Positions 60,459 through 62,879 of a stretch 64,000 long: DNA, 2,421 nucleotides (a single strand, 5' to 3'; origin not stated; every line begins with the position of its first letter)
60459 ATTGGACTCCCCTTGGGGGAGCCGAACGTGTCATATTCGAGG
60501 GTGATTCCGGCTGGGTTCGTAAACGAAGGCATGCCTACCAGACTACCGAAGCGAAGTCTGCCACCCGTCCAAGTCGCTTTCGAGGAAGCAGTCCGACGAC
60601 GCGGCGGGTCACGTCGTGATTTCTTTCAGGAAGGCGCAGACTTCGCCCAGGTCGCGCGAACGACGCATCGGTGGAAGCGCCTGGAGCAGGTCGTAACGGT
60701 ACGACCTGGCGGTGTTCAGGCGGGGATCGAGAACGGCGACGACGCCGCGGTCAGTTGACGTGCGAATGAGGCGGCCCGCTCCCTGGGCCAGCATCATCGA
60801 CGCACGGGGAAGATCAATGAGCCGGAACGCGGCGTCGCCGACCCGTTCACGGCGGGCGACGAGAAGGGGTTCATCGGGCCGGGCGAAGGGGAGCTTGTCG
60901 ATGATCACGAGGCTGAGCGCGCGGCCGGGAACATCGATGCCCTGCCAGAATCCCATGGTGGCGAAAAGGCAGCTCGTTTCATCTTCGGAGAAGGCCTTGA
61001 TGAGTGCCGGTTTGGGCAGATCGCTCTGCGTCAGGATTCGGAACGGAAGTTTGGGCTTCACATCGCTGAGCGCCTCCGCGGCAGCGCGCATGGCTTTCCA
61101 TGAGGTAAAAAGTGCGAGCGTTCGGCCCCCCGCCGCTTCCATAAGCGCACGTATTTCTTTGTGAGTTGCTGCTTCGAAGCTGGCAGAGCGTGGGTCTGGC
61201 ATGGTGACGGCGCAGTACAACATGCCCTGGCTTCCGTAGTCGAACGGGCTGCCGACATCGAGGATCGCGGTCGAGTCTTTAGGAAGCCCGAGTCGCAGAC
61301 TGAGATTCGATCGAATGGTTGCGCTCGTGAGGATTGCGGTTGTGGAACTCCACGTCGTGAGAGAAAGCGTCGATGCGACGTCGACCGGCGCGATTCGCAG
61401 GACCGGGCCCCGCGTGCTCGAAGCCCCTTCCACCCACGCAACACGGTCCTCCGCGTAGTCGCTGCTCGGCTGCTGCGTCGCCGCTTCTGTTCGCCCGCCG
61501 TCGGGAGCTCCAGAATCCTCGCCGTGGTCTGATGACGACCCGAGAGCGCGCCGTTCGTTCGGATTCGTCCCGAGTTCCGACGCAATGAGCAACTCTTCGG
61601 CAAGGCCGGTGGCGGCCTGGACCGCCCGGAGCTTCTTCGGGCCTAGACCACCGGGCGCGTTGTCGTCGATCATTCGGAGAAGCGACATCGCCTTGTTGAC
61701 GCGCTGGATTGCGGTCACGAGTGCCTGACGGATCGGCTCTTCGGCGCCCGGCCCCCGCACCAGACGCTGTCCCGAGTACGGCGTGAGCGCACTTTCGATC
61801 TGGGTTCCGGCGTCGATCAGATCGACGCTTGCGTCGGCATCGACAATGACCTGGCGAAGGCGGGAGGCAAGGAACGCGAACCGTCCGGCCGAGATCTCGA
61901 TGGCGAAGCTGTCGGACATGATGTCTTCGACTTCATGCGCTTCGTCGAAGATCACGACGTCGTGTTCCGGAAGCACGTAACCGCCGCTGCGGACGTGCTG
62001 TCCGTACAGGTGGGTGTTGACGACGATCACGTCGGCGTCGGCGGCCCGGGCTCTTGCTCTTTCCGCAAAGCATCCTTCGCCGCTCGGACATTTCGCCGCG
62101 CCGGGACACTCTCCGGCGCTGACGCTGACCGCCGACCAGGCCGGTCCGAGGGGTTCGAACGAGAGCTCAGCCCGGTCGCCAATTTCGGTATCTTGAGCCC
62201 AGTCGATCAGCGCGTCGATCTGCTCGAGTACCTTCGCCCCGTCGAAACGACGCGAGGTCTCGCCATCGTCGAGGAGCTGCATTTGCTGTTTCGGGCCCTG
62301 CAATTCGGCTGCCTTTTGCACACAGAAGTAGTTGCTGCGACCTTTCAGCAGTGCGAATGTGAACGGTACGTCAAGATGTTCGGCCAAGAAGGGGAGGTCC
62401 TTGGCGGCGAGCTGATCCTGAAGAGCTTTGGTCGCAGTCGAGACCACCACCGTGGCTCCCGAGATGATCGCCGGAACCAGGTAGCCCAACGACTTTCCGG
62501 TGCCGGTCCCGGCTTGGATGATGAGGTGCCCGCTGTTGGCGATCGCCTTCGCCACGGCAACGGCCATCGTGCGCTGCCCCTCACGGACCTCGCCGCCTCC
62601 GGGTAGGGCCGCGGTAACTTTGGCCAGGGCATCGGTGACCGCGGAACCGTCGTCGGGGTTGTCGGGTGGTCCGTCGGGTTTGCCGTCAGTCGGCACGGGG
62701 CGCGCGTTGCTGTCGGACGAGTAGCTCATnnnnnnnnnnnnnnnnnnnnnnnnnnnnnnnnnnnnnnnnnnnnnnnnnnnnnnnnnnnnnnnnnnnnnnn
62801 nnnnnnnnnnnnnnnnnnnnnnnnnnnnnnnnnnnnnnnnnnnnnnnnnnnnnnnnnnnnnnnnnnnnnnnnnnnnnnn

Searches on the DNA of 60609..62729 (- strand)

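Call 70: search_rna_families(sources=[L019], threshold=gathering)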
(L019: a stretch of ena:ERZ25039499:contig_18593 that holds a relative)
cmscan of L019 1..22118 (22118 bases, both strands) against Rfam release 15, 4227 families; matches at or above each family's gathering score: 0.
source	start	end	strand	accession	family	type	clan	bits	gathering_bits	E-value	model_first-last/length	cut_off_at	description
